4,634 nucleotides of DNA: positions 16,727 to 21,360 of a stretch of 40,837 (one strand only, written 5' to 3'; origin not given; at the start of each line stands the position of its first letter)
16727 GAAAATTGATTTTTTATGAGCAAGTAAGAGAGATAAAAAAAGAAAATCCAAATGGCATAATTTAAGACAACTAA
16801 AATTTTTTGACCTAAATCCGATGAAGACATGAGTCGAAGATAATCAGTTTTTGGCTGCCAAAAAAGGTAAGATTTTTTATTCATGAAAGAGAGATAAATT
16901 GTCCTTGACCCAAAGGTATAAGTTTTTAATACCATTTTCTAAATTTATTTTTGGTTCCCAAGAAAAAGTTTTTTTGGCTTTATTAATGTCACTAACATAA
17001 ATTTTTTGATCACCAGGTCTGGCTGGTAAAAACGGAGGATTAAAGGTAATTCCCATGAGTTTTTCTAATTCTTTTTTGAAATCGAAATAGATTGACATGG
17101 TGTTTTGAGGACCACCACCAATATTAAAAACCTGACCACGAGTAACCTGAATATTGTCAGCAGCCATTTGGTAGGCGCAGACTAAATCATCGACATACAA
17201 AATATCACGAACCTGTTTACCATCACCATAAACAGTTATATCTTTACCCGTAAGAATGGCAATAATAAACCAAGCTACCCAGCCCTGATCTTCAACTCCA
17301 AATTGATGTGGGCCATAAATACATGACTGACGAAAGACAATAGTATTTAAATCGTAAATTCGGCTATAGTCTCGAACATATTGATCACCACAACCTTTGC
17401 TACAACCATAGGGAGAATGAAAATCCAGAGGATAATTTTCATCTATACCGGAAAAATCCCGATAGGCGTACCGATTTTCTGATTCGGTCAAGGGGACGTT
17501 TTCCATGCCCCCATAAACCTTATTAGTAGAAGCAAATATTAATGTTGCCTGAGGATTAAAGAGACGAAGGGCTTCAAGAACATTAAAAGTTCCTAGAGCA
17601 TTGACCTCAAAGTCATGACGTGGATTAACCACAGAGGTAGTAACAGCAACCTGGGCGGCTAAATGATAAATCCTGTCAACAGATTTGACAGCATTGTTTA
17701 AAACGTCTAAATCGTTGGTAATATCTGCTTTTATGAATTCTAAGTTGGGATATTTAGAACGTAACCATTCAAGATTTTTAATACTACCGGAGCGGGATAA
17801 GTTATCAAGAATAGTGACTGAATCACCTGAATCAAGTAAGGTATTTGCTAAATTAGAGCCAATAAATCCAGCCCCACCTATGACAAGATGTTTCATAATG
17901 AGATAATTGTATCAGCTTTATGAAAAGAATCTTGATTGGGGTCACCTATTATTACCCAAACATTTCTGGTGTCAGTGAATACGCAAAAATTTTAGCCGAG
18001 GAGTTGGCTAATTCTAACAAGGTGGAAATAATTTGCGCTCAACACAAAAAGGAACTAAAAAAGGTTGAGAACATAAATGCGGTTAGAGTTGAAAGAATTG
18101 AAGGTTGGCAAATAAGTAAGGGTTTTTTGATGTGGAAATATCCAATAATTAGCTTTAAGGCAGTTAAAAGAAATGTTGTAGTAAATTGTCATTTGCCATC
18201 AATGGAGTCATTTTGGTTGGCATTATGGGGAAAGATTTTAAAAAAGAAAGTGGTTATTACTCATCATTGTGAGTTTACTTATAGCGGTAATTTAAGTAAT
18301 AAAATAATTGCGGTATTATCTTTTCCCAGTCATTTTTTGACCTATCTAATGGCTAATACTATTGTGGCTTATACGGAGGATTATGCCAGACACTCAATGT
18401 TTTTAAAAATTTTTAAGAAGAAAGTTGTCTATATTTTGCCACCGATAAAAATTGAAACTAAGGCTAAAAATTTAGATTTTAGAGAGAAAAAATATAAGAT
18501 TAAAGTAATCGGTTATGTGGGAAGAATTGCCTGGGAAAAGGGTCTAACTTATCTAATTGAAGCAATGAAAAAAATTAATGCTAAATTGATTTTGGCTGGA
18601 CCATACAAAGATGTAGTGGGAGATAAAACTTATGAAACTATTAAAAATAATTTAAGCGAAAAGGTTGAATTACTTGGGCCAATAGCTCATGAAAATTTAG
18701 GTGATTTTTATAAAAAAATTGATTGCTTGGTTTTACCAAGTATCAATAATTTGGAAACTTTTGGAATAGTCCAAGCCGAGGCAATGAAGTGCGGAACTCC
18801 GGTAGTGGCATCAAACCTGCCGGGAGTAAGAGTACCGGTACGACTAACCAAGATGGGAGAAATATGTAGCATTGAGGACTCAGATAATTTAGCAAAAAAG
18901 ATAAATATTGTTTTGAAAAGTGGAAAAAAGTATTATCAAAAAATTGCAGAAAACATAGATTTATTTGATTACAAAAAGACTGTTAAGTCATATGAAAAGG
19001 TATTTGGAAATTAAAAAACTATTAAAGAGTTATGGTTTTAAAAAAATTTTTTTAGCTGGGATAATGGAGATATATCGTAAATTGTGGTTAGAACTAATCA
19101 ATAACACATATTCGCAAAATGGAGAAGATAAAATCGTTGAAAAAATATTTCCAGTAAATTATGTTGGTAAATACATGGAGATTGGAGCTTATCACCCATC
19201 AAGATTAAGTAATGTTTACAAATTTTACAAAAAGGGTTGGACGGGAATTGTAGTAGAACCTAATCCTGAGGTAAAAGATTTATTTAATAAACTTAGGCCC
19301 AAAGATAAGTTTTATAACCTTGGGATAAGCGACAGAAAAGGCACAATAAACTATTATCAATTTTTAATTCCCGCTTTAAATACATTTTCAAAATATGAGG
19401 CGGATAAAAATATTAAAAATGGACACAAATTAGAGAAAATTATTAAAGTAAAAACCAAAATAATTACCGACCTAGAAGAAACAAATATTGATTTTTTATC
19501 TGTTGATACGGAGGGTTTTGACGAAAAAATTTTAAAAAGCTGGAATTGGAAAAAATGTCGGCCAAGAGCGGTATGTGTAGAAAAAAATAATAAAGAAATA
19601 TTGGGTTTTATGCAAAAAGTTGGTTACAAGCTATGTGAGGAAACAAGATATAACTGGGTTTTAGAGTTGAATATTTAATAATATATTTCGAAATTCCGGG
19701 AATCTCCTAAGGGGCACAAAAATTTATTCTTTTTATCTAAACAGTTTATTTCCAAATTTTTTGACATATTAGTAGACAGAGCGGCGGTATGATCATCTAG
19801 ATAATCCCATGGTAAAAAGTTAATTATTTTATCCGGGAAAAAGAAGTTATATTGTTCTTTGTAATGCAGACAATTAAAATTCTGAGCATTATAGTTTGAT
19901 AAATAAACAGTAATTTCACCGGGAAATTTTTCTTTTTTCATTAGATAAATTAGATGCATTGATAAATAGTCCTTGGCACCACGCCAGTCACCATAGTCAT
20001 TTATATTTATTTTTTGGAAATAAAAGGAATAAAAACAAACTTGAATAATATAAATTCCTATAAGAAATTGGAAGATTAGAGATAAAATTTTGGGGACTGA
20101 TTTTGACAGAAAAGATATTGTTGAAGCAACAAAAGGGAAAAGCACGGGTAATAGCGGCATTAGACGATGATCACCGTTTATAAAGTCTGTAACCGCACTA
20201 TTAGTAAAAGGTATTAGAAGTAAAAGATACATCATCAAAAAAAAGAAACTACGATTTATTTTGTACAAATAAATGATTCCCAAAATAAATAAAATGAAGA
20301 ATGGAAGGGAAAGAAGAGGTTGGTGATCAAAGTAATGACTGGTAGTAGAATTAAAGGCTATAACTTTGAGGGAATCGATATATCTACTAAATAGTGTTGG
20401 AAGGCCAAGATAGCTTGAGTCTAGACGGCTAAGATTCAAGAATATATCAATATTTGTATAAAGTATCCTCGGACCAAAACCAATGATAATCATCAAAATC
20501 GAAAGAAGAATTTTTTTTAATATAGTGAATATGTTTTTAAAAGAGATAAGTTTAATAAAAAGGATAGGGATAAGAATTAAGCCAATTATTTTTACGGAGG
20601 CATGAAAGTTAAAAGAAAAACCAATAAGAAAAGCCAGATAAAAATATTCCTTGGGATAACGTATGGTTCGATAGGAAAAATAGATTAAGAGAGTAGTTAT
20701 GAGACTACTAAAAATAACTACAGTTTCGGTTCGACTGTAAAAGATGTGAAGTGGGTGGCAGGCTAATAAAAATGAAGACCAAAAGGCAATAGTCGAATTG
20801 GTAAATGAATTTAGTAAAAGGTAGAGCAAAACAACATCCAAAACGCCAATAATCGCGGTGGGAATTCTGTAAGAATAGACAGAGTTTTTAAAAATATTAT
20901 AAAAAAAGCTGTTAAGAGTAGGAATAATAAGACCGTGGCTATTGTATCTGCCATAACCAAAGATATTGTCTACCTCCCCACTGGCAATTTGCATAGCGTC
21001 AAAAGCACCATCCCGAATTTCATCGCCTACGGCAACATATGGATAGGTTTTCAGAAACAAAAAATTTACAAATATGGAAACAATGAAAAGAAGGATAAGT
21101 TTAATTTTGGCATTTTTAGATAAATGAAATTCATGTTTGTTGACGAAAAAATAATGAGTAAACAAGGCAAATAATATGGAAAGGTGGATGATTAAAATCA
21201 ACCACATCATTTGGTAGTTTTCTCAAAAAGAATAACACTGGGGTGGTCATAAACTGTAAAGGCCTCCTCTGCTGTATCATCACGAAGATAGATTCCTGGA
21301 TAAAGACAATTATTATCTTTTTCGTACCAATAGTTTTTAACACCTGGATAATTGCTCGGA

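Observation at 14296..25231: Envelope-glycosylation island with the enzyme logic of the decaprenyl-phosphate-arabinose pathway plus four GT-C transferases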

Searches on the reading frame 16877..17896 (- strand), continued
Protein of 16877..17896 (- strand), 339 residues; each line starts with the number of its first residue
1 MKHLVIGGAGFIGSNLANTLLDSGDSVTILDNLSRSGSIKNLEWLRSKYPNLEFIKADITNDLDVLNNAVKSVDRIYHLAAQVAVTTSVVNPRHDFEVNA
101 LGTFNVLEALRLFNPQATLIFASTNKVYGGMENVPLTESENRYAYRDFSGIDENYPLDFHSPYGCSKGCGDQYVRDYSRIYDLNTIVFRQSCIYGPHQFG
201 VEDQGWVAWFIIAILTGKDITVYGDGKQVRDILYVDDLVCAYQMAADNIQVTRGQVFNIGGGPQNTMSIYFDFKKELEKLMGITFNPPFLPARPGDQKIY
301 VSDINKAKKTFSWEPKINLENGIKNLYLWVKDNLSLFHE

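Call 70: search_protein_families(library=pfam, proteins=[L155:12252-13454:+, L155:14509-15684:+, L155:11074-12360:+, L155:6758-7552:+, L163:11035-11904:-, L158:12126-13160:+, L158:11125-12129:+, L155:8806-9927:+, L132:9010-9882:+, L132:11940-14084:+], max_evalue=0.0001)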
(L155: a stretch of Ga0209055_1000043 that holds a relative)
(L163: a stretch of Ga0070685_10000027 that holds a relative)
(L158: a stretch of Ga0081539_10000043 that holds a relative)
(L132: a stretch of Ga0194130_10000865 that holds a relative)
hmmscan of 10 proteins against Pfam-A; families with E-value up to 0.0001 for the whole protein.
L155:12252-13454:+ (400 aa): 5 families
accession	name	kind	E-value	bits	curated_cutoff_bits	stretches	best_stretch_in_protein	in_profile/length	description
PF13439.12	Glyco_transf_4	-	4.3e-21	76.1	28.5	1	42-212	1-167/170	Glycosyltransferase Family 4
PF00534.26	Glycos_transf_1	-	3.9e-18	66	26.4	1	239-370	37-170/172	Glycosyl transferases group 1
PF13692.12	Glyco_trans_1_4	-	1.9e-16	61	27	1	226-358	4-142/142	Glycosyl transferases group 1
PF13579.12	Glyco_trans_4_4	-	3e-15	57.3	29.7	1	43-210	1-158/158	Glycosyl transferase 4-like domain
PF13524.12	Glyco_trans_1_2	-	1.1e-05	25.8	25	1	311-386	67-142/144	Glycosyl transferase-like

L155:14509-15684:+ (391 aa): 1 family
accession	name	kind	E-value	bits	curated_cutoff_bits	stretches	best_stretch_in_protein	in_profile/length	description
PF13524.12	Glyco_trans_1_2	-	1.4e-33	116.3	25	1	220-363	3-142/144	Glycosyl transferase-like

L155:11074-12360:+ (428 aa): 1 family
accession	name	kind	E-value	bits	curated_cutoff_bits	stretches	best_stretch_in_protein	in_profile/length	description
PF04055.27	Radical_SAM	-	3.1e-15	57.2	29.5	1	202-349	2-157/166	Radical SAM superfamily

L155:6758-7552:+ (264 aa): 7 families
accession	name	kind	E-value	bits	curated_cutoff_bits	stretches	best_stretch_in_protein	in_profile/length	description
PF08003.17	Methyltransf_9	-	2.8e-17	63.1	23.8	1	52-172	101-224/315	Protein of unknown function (DUF1698)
PF13649.12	Methyltransf_25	-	7.2e-13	49.5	27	1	71-149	1-80/97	Methyltransferase domain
PF13847.12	Methyltransf_31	-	7.5e-11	42.4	27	1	67-181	3-124/145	Methyltransferase domain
PF13489.12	Methyltransf_23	-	8.7e-11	42.3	27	1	63-187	18-136/164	Methyltransferase domain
PF08241.18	Methyltransf_11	-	5.5e-10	40.2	21.2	1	72-156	1-83/95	Methyltransferase domain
PF08242.18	Methyltransf_12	-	2.2e-06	28.7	30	1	72-156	1-88/98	Methyltransferase domain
PF02353.26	CMAS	-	3.8e-05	23.6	27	1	67-207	62-206/273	Mycolic acid cyclopropane synthetase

L163:11035-11904:- (289 aa): 0 families

L158:12126-13160:+ (344 aa): 3 families
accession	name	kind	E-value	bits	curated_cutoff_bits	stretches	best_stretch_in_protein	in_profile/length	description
PF22725.1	GFO_IDH_MocA_C3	-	1e-23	84.1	27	1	143-268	2-123/124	GFO/IDH/MocA C-terminal domain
PF01408.29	GFO_IDH_MocA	-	3.2e-19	70.2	24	1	17-131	2-117/120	Oxidoreductase family, NAD-binding Rossmann fold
PF02894.22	GFO_IDH_MocA_C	-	3.5e-13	50.3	22.9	1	148-269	3-128/218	Oxidoreductase family, C-terminal alpha/beta domain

L158:11125-12129:+ (334 aa): 3 families
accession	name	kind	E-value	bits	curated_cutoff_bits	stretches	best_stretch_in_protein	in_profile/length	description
PF00107.32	ADH_zinc_N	-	2.8e-19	69.8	31.8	1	162-263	2-101/129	Zinc-binding dehydrogenase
PF08240.17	ADH_N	-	2.8e-12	47.2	23.5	1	41-101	2-61/104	Alcohol dehydrogenase GroES-like domain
PF13602.12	ADH_zinc_N_2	-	6.4e-05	24.3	27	0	203-322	8-125/134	Zinc-binding dehydrogenase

L155:8806-9927:+ (373 aa): 9 families
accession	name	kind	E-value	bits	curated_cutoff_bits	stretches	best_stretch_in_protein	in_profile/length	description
PF01370.27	Epimerase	-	1.1e-47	162.9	20.9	1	6-282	1-240/240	NAD dependent epimerase/dehydratase family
PF16363.11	GDP_Man_Dehyd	-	5e-46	158.1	27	2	7-133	1-137/332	GDP-mannose 4,6 dehydratase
PF01073.25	3Beta_HSD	-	4.2e-20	72.4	22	1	7-132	1-123/280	3-beta hydroxysteroid dehydrogenase/isomerase family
PF02719.21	Polysacc_synt_2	-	1e-11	45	20.2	1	6-115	1-120/293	Polysaccharide biosynthesis protein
PF13460.12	NAD_binding_10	-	3.4e-08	34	27.2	1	10-131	1-104/184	NAD(P)H-binding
PF07993.18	NAD_binding_4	-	3.7e-08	33.3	20.1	1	67-233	83-219/258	Male sterility protein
PF05368.20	NmrA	-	7.1e-08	32.8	27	1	4-81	3-78/298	NmrA-like family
PF00106.31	adh_short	-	2.9e-06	27.3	26.6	1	4-125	1-136/195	short chain dehydrogenase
PF04321.23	RmlD_sub_bind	-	5.1e-05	22.9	27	0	5-125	2-101/287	RmlD substrate binding domain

L132:9010-9882:+ (290 aa): 2 families
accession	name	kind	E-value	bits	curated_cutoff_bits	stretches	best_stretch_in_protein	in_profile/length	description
PF00535.33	Glycos_transf_2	-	3.5e-14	53.5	23.3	1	37-138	3-114/168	Glycosyl transferase family 2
PF13704.12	Glyco_tranf_2_4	-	3.2e-05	24.8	27.5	1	41-113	1-81/98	Glycosyl transferase family 2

L132:11940-14084:+ (714 aa): 3 families
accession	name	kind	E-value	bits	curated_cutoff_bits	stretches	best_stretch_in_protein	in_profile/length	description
PF00733.27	Asn_synthase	-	9.2e-55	187.1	21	1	345-675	3-307/354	Asparagine synthase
PF13537.11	GATase_7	-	5.8e-39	133.3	25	1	145-266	1-123/123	Glutamine amidotransferase domain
PF13522.11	GATase_6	-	1.1e-38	132.6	27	1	130-260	1-130/130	Glutamine amidotransferase domain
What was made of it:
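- Other relatives sit among 4,6-dehydratase-like SDRs, GT4s, radical-SAM enzymes and methyltransferases (call 70).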

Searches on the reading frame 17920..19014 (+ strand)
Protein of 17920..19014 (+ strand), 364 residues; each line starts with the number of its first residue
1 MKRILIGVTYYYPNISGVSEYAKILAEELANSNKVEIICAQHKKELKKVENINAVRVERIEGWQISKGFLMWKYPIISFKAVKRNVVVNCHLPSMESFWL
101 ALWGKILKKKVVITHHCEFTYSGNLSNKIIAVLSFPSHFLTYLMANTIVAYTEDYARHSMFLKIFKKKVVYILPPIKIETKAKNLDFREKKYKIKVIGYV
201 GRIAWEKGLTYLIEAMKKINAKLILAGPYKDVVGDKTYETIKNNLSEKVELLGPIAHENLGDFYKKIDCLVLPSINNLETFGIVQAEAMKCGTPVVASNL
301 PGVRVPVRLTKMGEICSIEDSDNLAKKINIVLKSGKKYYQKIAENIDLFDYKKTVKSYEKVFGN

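Call 4: search_protein_families(library=pfam, proteins=[window:17920-19014:+], max_evalue=0.01)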
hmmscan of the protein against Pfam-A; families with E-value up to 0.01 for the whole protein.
window:17920-19014:+ (364 aa): 4 families
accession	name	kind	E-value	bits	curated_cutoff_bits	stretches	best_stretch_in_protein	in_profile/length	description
PF00534.26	Glycos_transf_1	-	4e-32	111.5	26.4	1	190-345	11-168/172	Glycosyl transferases group 1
PF13692.12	Glyco_trans_1_4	-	3.3e-25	89.4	27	1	195-333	2-141/142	Glycosyl transferases group 1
PF13439.12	Glyco_transf_4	-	9.2e-08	32.7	28.5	1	15-178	1-168/170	Glycosyltransferase Family 4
PF20706.3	GT4-conflict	-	0.0012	18.4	26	1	257-303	272-316/385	Family 4 Glycosyltransferase in conflict systems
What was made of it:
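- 17920..19014 (+): Cytoplasmic GT4 (GT-B) glycosyltransferase. Glycos_transf_1 4e-32 (call 4).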

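Call 5: search_protein_families(library=ncbifam, proteins=[window:17920-19014:+], max_evalue=0.01)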
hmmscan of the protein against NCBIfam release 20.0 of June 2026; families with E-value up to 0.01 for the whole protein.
window:17920-19014:+ (364 aa): 21 families
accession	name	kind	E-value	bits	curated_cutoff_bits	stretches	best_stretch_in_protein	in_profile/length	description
TIGR02149.1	glgA_Coryne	subfamily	5.8e-16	58.6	302.4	1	196-334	206-355/391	glycogen synthase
TIGR03999.1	thiol_BshA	equivalog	3.5e-15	55.8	273.7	1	216-362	225-370/375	N-acetyl-alpha-D-glucosaminyl L-malate synthase BshA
NF046085.1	XrtY_assoc_Gly1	equivalog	1.7e-14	53.5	400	1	92-344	110-358/387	XrtY-associated glycosyltransferase XYAG1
TIGR03449.1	mycothiol_MshA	equivalog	1.1e-13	50.9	462.5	1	194-339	220-374/406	D-inositol-3-phosphate glycosyltransferase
NF041010.1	glycosy_Agl16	equivalog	2.5e-13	49.6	575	1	42-344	46-326/352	glycosylation protein Agl16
NF038298.1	EPS_HpsO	equivalog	2.8e-13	49.4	575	1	195-358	202-371/388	hormogonium polysaccharide biosynthesis glycosyltransferase HpsO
NF038295.1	EPS_HpsP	equivalog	8.6e-13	48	550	1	188-340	197-358/388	hormogonium polysaccharide biosynthesis glycosyltransferase HpsP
NF041876.1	EPS_EpsE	equivalog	9.8e-13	48.1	400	1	199-337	219-364/389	exopolysaccharide biosynthesis GT4 family glycosyltransferase EpsE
NF053787.1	GlcN_PG_synth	equivalog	1.1e-12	47.6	480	1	194-343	197-335/361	N-acetylglucosaminyl phosphatidylglycerol synthase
TIGR04157.1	glyco_rSAM_CFB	subfamily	3.1e-12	46.2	400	1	163-323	189-355/406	TIGR04157 family glycosyltransferase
NF012028.0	PRK15484.1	subfamily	7e-12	45.1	618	1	183-349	185-357/380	lipopolysaccharide N-acetylglucosaminyltransferase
TIGR04063.1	stp3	hypoth_equivalog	1.4e-11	43.9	442.05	1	193-362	212-392/397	TIGR04063 family PEP-CTERM/XrtA system glycosyltransferase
TIGR04047.1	MSMEG_0565_glyc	hypoth_equivalog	5.4e-10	38.9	259.85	1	244-337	255-344/373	MSMEG_0565 family glycosyltransferase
NF047684.1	TeichurnBiosyTuaC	equivalog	6.5e-10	38.5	550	1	193-346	218-365/391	teichuronic acid biosynthesis protein TuaC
TIGR03088.1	stp2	hypoth_equivalog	2.1e-09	36.9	409.05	1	194-362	194-370/374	TIGR03088 family PEP-CTERM/XrtA system glycosyltransferase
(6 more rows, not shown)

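Call 91: search_solved_structures(query=window:17920-19014:+, max_evalue=0.000001)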
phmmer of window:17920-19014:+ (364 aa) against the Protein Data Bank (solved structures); distinct sequences matched with E-value up to 0.000001: 6.
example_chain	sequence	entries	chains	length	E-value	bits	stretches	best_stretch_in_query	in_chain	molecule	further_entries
6kih_A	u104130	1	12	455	7e-13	51.6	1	196-332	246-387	Tll1590 protein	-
6n1x_A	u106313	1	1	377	3e-07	33.1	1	214-346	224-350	Glycosyltransferase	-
2jjm_A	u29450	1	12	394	3.2e-07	33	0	215-362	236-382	GLYCOSYL TRANSFERASE, GROUP 1 FAMILY PROTEIN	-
6d9t_A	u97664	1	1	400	3.4e-07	32.9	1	214-346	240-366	Glycosyl transferase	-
3mbo_A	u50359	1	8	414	3.8e-07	32.8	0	215-362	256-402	Glycosyltransferase, group 1 family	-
2f9f_A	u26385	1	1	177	9.7e-07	31.4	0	191-321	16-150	first mannosyl transferase (wbaZ-1)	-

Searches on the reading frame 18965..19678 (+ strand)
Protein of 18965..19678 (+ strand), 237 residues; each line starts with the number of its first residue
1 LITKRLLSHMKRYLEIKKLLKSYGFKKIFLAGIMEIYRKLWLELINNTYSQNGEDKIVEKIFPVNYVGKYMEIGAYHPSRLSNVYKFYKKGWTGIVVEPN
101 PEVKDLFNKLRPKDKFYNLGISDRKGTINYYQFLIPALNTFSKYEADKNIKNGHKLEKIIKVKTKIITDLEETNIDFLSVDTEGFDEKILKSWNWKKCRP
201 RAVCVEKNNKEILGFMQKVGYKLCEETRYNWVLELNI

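Call 4: search_protein_families(library=pfam, proteins=[window:18965-19678:+], max_evalue=0.01)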
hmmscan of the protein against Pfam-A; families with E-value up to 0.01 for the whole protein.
window:18965-19678:+ (237 aa): 1 family
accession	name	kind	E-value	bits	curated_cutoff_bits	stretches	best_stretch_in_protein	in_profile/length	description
PF05050.19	Methyltransf_21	-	1.9e-20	74.2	22.7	1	72-223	1-173/173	Methyltransferase FkbM domain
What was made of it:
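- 18965..19678 (+): FkbM-family SAM methyltransferase, strain-variable. Methyltransf_21 1.9e-20 (call 4).
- Checked: 18965-19678(+): FkbM methyltransferase (call 4).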

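Call 5: search_protein_families(library=ncbifam, proteins=[window:18965-19678:+], max_evalue=0.01)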
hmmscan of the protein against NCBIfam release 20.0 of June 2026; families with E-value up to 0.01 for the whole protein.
window:18965-19678:+ (237 aa): 1 family
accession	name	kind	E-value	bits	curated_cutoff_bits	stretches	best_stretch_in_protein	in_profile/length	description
TIGR01444.1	fkbM_fam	subfamily_domain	2.5e-07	31.2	37.7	1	70-202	2-138/143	FkbM family methyltransferase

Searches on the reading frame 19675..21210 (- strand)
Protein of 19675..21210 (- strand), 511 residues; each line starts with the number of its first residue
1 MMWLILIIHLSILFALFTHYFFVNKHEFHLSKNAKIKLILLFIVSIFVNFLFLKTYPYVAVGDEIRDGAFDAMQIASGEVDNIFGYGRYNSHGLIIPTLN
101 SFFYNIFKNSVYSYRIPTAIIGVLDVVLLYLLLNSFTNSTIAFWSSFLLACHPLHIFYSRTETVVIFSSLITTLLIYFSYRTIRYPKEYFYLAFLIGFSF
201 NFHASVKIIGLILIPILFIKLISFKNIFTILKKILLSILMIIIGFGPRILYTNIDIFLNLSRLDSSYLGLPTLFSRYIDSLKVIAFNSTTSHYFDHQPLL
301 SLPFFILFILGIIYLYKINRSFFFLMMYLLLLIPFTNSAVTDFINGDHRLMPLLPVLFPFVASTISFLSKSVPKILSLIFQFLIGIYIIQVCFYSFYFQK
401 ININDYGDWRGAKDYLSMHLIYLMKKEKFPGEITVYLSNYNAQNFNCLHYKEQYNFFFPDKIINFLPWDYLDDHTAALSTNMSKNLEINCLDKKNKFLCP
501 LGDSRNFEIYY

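Call 4: search_protein_families(library=pfam, proteins=[window:19675-21210:-], max_evalue=0.01)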
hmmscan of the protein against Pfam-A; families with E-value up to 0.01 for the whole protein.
window:19675-21210:- (511 aa): 1 family
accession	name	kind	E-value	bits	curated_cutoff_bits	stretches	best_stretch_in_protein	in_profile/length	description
PF13231.12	PMT_2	-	3.1e-10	40.9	26.1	1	92-248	2-157/160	Dolichyl-phosphate-mannose-protein mannosyltransferase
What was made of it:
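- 19675..21210 (-): Extra GT-C (GTC6, PMT_2), strain-variable. PMT_2 3.1e-10, 40.9 bits, above the cut-off (call 4).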

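Call 5: search_protein_families(library=ncbifam, proteins=[window:19675-21210:-], max_evalue=0.01)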
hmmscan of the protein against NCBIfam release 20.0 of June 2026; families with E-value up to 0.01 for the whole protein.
window:19675-21210:- (511 aa): 1 family
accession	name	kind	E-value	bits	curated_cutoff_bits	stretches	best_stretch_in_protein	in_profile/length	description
TIGR03663.1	TIGR03663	subfamily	7.1e-07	28.6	126.25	1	91-221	50-176/435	flippase activity-associated protein Agl23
